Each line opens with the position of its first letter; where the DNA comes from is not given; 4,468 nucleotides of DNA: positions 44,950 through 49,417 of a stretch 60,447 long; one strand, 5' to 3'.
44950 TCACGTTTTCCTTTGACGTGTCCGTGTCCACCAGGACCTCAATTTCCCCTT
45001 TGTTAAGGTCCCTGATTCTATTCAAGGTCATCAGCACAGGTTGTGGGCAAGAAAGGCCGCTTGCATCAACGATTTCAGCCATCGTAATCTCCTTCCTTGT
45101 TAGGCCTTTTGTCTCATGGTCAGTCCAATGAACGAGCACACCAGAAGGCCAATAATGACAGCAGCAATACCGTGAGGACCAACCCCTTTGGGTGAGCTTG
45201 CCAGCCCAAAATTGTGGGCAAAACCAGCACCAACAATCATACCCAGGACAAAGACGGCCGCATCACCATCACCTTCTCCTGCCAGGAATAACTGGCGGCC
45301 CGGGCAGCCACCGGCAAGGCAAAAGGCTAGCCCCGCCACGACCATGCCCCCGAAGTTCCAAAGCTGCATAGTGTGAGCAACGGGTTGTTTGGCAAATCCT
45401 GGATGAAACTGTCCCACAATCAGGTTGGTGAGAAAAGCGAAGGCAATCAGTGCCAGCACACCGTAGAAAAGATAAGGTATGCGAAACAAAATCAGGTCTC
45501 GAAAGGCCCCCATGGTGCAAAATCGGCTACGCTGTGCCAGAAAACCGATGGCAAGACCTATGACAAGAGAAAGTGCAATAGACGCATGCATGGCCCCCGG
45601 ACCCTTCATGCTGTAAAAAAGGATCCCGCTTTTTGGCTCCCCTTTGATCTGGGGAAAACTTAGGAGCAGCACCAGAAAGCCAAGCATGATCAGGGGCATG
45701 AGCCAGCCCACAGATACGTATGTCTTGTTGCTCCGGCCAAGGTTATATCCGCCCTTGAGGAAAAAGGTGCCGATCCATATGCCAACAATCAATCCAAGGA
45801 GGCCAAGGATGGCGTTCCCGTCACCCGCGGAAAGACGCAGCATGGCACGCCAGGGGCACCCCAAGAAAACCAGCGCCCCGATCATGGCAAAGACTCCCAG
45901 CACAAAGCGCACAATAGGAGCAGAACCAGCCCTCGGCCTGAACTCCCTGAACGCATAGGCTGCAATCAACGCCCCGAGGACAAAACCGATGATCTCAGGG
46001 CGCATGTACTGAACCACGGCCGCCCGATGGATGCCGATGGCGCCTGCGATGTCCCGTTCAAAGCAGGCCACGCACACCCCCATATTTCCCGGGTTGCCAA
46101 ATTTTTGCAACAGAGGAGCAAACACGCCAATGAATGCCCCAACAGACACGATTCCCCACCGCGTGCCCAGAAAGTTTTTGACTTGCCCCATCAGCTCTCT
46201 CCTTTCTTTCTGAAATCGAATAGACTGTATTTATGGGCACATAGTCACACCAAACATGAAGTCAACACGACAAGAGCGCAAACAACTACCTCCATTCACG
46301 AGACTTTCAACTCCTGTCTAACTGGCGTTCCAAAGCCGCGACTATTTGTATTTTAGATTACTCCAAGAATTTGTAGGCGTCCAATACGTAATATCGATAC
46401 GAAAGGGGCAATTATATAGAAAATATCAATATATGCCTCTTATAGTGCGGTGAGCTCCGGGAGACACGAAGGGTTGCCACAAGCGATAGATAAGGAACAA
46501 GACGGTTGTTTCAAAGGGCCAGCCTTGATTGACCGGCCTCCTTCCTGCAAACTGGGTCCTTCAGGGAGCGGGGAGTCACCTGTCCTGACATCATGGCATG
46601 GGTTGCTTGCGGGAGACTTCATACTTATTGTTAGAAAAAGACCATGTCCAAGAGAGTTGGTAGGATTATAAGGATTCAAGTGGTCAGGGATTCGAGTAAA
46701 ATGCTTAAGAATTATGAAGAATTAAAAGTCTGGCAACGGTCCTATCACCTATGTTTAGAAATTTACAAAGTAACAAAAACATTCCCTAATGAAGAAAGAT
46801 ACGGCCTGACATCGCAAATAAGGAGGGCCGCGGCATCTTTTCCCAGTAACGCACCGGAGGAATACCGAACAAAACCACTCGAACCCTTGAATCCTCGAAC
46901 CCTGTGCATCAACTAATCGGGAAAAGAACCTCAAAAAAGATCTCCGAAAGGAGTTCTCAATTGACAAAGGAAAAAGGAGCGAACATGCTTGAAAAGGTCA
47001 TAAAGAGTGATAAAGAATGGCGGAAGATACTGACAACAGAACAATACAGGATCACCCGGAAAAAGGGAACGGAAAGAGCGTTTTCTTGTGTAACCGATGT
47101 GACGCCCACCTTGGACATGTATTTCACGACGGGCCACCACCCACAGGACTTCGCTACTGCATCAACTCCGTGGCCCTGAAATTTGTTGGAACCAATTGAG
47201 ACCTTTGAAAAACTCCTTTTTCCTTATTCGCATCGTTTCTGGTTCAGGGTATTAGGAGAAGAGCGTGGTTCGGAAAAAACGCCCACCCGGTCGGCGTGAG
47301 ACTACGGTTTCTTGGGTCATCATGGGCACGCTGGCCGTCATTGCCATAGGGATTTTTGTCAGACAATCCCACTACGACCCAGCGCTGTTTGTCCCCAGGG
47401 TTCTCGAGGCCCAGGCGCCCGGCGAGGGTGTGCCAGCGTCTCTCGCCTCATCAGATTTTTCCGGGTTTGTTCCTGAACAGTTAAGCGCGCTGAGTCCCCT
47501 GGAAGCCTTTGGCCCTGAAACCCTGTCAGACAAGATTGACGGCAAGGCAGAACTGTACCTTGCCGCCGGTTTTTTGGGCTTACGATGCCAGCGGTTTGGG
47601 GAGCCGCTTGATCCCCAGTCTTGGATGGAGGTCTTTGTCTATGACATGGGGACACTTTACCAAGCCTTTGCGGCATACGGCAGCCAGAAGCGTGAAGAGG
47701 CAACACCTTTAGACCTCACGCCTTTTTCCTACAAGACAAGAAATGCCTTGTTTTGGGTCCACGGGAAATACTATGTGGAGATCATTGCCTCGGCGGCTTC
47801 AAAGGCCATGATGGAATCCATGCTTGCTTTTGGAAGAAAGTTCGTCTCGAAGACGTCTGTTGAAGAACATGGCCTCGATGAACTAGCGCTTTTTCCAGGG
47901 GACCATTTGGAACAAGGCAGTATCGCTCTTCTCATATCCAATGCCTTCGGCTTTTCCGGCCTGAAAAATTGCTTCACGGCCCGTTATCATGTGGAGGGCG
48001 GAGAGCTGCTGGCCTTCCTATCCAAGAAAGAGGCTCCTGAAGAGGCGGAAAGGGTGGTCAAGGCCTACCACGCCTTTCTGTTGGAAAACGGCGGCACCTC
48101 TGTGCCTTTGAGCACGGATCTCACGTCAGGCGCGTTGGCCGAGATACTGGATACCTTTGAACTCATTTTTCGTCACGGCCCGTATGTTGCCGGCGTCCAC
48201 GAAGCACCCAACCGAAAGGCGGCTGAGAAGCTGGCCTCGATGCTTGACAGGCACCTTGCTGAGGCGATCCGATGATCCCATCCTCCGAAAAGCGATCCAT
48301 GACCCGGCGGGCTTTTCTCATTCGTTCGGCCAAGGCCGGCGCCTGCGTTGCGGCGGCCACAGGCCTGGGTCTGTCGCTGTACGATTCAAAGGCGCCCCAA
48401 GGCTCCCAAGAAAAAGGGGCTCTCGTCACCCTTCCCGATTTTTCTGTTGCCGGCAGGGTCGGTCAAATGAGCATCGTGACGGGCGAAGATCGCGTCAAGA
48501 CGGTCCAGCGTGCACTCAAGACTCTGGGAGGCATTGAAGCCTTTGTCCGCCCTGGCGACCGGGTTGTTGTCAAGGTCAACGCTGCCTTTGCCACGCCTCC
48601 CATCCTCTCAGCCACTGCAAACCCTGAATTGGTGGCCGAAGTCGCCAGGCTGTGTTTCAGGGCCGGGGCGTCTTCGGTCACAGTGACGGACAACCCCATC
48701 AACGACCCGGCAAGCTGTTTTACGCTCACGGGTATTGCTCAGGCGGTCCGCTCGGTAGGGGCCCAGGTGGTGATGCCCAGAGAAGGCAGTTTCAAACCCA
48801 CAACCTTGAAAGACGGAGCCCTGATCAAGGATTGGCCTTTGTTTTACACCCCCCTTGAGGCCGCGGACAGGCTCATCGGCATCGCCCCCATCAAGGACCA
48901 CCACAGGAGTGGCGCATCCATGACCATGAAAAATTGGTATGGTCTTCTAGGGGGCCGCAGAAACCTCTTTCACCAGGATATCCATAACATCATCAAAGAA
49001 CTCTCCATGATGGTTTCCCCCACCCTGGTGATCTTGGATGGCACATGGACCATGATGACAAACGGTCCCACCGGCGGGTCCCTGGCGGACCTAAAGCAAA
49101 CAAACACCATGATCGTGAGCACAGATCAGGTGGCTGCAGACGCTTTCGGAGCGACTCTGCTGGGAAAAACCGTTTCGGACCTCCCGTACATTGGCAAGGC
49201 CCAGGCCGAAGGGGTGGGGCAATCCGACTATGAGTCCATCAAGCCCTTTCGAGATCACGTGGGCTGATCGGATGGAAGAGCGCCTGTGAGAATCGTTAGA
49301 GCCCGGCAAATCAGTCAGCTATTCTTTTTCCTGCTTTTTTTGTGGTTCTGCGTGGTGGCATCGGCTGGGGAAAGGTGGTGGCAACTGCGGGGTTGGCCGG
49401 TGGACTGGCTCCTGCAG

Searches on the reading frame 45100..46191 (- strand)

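Call 51: search_protein_families(library=pfam, proteins=[window:45100-46191:-], max_evalue=0.00001)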
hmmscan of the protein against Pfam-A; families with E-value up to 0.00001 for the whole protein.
window:45100-46191:- (363 aa): 1 family
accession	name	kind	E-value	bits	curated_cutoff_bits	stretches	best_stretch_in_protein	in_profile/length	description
PF04143.19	Sulf_transp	-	1e-13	52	27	1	221-329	1-107/310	Sulphur transport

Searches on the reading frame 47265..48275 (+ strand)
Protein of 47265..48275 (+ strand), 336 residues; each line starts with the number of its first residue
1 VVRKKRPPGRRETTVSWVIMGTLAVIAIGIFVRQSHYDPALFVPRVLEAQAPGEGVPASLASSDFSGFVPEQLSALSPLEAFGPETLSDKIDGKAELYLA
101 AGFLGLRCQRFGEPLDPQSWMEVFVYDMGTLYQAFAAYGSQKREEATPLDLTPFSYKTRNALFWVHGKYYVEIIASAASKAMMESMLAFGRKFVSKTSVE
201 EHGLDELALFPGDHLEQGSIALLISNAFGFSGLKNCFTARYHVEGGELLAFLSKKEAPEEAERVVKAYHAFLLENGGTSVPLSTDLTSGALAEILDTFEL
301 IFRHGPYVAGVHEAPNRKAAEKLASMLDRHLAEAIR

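Call 51: search_protein_families(library=pfam, proteins=[window:47265-48275:+], max_evalue=0.00001)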
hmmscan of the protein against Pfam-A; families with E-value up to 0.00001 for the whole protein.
window:47265-48275:+ (336 aa): 1 family
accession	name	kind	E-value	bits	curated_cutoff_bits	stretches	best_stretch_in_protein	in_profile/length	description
PF20244.3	DUF6599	-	2.1e-42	145.2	27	1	73-255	4-185/186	Family of unknown function (DUF6599)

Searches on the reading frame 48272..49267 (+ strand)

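Call 51: search_protein_families(library=pfam, proteins=[window:48272-49267:+], max_evalue=0.00001)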
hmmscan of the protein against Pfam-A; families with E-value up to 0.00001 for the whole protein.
window:48272-49267:+ (331 aa): 1 family
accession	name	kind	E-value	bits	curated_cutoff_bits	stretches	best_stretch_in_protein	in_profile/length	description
PF04015.17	DUF362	-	3e-38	132.3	24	1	98-294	1-199/200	Domain of unknown function (DUF362)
